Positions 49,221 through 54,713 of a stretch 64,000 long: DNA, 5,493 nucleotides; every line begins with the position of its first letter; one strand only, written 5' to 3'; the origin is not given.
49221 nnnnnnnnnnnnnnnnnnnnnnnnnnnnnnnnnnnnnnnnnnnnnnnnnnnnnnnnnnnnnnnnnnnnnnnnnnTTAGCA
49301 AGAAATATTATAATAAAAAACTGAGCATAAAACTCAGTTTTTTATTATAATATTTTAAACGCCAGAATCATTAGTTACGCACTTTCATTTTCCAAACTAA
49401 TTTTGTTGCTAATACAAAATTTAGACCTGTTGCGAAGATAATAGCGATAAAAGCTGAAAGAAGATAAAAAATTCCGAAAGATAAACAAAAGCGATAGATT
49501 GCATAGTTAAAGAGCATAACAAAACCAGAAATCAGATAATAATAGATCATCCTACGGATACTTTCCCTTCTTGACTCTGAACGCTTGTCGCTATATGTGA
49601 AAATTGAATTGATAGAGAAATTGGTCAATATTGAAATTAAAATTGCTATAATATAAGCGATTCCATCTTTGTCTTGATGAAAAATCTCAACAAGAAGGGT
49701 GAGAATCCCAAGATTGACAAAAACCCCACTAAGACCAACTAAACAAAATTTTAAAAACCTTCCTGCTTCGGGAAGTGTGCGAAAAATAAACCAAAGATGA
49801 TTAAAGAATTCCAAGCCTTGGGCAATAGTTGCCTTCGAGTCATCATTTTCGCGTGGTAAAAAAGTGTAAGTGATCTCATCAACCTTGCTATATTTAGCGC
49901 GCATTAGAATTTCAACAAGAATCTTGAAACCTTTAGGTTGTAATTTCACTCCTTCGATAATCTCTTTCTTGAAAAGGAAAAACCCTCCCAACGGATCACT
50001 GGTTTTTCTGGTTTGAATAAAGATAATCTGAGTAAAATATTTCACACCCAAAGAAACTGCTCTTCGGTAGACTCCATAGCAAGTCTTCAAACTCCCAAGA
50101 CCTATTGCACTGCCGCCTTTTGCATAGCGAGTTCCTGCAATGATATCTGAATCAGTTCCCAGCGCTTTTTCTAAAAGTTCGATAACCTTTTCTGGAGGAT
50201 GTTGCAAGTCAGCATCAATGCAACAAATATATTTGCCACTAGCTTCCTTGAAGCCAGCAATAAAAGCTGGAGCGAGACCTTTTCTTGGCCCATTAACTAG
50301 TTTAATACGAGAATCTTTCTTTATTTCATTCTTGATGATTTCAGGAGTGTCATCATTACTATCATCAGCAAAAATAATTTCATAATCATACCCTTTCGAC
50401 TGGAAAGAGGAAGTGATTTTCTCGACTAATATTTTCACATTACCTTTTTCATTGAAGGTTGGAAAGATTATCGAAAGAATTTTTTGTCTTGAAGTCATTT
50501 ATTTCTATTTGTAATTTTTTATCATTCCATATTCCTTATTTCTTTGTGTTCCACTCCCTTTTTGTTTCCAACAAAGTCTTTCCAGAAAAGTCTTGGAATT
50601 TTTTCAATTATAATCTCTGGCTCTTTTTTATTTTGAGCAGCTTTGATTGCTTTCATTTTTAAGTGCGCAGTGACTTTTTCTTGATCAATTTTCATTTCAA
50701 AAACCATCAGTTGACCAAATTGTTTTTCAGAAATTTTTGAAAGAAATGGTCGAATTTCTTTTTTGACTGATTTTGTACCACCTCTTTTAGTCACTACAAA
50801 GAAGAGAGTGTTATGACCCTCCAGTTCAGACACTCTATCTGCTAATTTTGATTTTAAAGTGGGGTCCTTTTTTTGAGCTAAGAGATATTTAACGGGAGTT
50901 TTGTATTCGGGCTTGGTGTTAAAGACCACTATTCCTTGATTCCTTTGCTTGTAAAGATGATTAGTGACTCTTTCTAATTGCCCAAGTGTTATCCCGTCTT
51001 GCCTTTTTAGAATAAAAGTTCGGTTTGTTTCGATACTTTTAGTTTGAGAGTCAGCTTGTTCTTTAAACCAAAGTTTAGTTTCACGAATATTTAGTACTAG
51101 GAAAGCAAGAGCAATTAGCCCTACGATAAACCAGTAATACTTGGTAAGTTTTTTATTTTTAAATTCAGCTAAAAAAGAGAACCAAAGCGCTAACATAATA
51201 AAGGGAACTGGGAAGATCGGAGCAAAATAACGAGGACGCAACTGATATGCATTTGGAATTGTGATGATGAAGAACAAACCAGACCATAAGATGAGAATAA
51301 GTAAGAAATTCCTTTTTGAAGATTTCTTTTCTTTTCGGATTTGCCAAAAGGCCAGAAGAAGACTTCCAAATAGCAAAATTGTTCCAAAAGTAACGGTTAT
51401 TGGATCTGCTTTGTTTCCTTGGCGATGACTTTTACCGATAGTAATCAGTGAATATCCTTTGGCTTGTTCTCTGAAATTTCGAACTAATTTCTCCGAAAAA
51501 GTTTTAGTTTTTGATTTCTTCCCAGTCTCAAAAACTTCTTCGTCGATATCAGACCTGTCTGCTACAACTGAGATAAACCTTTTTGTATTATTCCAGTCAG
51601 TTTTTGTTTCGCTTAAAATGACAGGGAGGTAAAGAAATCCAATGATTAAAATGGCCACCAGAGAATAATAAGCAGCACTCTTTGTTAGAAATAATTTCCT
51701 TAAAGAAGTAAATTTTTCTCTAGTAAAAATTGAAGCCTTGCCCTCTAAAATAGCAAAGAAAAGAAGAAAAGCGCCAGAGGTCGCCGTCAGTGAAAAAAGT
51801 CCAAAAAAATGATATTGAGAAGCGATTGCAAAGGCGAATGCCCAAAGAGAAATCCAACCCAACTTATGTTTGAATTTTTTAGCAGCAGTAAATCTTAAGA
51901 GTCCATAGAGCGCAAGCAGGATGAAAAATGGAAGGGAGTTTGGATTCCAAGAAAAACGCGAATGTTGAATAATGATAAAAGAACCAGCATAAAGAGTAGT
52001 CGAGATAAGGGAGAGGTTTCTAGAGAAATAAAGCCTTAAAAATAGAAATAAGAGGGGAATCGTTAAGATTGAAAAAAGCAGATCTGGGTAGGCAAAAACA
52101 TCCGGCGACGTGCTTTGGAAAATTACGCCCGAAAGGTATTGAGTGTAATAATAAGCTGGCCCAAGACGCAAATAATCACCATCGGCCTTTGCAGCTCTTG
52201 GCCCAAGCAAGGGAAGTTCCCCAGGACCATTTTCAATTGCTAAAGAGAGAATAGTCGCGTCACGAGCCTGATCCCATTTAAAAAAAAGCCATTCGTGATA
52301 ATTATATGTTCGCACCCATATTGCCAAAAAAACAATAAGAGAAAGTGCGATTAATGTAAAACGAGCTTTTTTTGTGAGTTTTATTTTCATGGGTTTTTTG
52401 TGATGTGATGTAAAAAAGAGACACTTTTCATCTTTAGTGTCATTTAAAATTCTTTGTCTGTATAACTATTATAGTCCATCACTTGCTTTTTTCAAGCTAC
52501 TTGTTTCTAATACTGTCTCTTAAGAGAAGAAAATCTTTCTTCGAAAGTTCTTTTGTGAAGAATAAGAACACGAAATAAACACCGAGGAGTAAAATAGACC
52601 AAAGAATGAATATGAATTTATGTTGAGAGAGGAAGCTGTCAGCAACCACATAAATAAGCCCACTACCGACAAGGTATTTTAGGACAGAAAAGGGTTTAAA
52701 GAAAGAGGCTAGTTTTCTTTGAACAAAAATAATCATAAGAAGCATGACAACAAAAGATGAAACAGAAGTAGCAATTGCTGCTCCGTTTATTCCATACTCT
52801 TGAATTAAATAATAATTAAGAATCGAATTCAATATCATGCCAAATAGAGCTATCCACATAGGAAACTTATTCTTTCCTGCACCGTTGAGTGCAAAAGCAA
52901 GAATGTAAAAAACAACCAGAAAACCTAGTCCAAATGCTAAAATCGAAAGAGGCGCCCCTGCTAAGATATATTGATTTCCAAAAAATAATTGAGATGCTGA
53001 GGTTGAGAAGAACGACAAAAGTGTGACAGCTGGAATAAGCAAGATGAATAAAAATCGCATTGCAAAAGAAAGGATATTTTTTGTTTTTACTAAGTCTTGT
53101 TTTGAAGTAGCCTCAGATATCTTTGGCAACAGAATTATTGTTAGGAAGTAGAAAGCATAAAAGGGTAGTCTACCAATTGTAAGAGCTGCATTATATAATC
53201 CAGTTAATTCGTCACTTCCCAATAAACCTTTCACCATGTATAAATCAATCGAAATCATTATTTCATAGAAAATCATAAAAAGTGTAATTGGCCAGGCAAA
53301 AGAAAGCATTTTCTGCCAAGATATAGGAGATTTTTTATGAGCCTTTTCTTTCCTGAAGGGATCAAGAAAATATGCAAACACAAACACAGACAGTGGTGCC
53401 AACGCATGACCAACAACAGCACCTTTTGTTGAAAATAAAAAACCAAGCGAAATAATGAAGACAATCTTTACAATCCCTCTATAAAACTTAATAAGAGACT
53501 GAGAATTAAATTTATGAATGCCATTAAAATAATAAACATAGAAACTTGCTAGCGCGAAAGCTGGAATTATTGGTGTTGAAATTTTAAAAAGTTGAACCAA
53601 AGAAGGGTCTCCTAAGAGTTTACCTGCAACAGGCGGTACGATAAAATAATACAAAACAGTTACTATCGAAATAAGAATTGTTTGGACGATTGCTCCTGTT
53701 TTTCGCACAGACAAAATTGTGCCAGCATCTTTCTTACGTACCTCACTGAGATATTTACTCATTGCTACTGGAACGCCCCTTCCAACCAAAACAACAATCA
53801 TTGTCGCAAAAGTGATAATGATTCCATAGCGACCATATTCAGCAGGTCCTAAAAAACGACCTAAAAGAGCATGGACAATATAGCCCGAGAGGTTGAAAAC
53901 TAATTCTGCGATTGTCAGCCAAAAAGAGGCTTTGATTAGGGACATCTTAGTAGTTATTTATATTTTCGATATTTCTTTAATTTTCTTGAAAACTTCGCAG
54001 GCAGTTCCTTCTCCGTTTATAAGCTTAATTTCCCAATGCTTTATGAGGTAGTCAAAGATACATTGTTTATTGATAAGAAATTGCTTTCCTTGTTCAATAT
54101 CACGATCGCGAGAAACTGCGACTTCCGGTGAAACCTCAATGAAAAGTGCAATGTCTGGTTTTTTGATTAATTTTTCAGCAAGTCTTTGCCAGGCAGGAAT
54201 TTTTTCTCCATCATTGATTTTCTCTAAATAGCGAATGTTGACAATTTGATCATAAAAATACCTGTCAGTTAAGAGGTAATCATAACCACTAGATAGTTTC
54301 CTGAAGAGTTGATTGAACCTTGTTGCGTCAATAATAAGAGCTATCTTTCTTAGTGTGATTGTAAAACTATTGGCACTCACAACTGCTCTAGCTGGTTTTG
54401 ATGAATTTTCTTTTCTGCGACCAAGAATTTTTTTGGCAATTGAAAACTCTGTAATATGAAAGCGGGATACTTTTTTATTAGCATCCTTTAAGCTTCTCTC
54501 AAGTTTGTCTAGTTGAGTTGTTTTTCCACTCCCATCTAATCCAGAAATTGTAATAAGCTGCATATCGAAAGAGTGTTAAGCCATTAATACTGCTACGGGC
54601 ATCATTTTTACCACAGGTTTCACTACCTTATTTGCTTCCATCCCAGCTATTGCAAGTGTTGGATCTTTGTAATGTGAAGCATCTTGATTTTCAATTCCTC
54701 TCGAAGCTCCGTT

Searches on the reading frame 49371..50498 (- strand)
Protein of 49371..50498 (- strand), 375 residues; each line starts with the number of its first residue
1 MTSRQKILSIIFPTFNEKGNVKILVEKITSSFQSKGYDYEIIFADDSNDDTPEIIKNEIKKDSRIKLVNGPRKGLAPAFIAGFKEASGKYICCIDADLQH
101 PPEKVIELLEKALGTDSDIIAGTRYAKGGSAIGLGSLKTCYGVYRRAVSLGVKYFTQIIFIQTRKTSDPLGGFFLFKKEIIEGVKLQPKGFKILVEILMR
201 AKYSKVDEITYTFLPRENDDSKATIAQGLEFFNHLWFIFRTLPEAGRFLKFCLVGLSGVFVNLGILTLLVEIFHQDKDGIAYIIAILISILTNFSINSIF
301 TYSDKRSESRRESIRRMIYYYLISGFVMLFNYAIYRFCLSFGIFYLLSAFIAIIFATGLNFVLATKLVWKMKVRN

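Call 5: search_protein_families(library=pfam, proteins=[window:49371-50498:-], max_evalue=0.1)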
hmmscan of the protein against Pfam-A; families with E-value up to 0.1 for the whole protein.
window:49371-50498:- (375 aa): 3 families
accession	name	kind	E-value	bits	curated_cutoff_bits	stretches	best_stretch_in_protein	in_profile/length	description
PF00535.33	Glycos_transf_2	-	2.4e-30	106.1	23.3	1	9-182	1-165/168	Glycosyl transferase family 2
PF04138.20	GtrA_DPMS_TM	-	1.9e-19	70.4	26.1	1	250-369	1-117/117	GtrA/DPMS, transmembrane domain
PF10111.15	Glyco_tranf_2_2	-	0.018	15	27.3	1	9-105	1-99/276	Glycosyltransferase like family 2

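Call 6: search_protein_families(library=ncbifam, proteins=[window:49371-50498:-], max_evalue=0.1)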
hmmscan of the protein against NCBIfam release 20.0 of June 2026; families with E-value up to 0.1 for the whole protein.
window:49371-50498:- (375 aa): 17 families
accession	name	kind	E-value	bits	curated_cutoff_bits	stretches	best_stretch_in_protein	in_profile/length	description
NF007986.1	PRK10714.1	equivalog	1e-16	60.9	529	1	6-289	6-277/316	undecaprenyl-phosphate 4-deoxy-4-formamido-L-arabinose transferase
NF047588.1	GlcsyltransPgfSStrep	equivalog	5.7e-16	58.6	500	1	8-133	3-130/308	glycosyltransferase PgfS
TIGR04182.1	glyco_TIGR04182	equivalog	1.1e-15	57.9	325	1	9-314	3-290/293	S-layer glycoprotein N-glycosyltransferase AglJ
TIGR03937.1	PgaC_IcaA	equivalog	1.1e-11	44.4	422.3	1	5-98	44-136/407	poly-beta-1,6-N-acetyl-D-glucosamine synthase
NF047683.1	TeichurnBiosyTuaG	equivalog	2e-11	44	400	1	1-106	1-105/252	teichuronic acid biosynthesis protein TuaG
NF007482.0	PRK10073.1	equivalog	5.8e-10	38.7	423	1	1-120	1-118/334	glycosyltransferase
NF050050.1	ProtGlycPglI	equivalog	2.3e-09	37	500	1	7-120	3-116/306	GalNAc(5)-diNAcBac-PP-undecaprenol beta-1,3-glucosyltransferase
TIGR04283.1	glyco_like_mftF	equivalog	7.6e-09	35.5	182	1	8-173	1-154/221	TIGR04283 family arsenosugar biosynthesis glycosyltransferase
NF038302.1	EPS_HpsE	equivalog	9.5e-08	31.4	300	1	8-99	3-98/307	hormogonium polysaccharide biosynthesis glycosyltransferase HpsE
NF041875.1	EPS_EpsD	equivalog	5.7e-07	29.2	370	1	8-111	1-103/325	exopolysaccharide biosynthesis glycosyltransferase EpsD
NF045692.1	OglycostaseCruG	equivalog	8.4e-07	28.2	600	1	8-121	43-161/386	2'-O-glycosyltransferase CruG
NF058614.1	PPMAGASynPpgS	equivalog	1.7e-06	27.6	370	1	10-197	4-178/226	polyprenyl-phospho-N-acetylgalactosaminyl synthase PpgS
NF010496.0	PRK13915.1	equivalog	1.9e-06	27.2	262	1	5-185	30-211/307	glucosyl-3-phosphoglycerate synthase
NF041391.1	DPhHxTase_Halo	equivalog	9e-06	24.8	375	1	14-132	3-112/213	dolichyl-phosphate hexose transferase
NF038299.1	EPS_HpsN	equivalog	0.0011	18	425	1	7-105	2-99/317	hormogonium polysaccharide biosynthesis glycosyltransferase HpsN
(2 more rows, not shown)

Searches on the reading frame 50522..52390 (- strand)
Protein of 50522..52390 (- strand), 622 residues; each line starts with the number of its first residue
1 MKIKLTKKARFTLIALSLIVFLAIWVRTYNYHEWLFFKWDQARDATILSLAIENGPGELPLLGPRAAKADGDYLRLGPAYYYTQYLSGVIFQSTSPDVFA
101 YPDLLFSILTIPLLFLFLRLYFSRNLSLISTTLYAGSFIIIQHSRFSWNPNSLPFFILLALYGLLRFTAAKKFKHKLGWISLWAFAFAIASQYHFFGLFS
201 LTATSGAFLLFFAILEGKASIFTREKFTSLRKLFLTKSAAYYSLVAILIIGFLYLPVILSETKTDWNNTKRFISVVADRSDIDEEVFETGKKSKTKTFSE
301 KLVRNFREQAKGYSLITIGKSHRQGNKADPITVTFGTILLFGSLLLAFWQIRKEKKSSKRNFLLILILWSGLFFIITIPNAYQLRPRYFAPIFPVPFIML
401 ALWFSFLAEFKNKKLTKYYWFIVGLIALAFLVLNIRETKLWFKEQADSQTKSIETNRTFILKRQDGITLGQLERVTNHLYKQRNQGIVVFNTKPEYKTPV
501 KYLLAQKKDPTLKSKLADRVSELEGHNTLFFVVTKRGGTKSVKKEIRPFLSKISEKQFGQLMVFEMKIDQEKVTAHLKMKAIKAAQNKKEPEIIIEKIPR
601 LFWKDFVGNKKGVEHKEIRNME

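Call 5: search_protein_families(library=pfam, proteins=[window:50522-52390:-], max_evalue=0.1)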
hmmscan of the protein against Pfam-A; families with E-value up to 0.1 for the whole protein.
window:50522-52390:- (622 aa): 4 families
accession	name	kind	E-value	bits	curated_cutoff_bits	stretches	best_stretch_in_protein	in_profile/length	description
PF13231.12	PMT_2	-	0.0002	22.1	26.1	1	78-211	4-131/160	Dolichyl-phosphate-mannose-protein mannosyltransferase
PF02366.24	PMT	-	0.0024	17.9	22.7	1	99-208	85-196/245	Dolichyl-phosphate-mannose-protein mannosyltransferase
PF07695.17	7TMR-DISM_7TM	-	0.0093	16.4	29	1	328-434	68-170/205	7TM diverse intracellular signalling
PF06936.16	Selenoprotein_S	-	0.069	13.5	29.8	0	403-472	21-90/192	Selenoprotein S (SelS)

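Call 6: search_protein_families(library=ncbifam, proteins=[window:50522-52390:-], max_evalue=0.1)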
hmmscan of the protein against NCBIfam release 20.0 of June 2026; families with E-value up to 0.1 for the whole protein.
window:50522-52390:- (622 aa): 1 family
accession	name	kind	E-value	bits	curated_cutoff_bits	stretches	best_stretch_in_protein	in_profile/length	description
TIGR03663.1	TIGR03663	subfamily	0.017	14.2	126.25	1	110-277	83-238/435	flippase activity-associated protein Agl23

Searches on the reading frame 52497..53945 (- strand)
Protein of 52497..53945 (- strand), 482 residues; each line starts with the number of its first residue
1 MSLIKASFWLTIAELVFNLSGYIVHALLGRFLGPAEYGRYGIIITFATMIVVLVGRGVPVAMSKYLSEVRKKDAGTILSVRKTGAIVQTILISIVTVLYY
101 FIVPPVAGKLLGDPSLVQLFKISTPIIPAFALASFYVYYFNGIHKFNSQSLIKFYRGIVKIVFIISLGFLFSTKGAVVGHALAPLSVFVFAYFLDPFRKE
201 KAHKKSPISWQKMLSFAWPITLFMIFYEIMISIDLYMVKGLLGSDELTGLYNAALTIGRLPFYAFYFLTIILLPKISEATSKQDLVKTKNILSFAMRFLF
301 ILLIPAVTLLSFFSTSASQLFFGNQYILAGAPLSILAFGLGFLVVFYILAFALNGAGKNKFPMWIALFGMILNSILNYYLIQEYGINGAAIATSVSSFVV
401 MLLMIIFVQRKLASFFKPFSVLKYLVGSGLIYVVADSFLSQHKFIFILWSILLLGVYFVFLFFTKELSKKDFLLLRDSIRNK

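Call 33: search_protein_families(library=pfam, proteins=[window:52497-53945:-], max_evalue=0.001)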
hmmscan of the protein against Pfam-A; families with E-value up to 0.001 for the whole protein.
window:52497-53945:- (482 aa): 4 families
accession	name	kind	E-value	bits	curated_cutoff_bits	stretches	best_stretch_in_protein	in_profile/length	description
PF01943.22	Polysacc_synt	-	1e-24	87.9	28.2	1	5-278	3-272/274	Polysaccharide biosynthesis protein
PF13440.11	Polysacc_synt_3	-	2.6e-13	50.3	23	1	27-327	1-289/293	Polysaccharide biosynthesis protein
PF03023.19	MurJ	-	8.1e-13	48.2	27.4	1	92-435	67-426/451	Lipid II flippase MurJ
PF01554.23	MatE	-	1.6e-07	31.6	24.9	1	219-378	1-160/161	MatE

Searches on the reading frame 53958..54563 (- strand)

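Call 33: search_protein_families(library=pfam, proteins=[window:53958-54563:-], max_evalue=0.001)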
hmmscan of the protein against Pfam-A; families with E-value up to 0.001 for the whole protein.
window:53958-54563:- (201 aa): 1 family
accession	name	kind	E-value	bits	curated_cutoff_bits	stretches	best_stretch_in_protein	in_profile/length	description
PF02223.23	Thymidylate_kin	-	5.9e-10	39.6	27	1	6-170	1-159/185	Thymidylate kinase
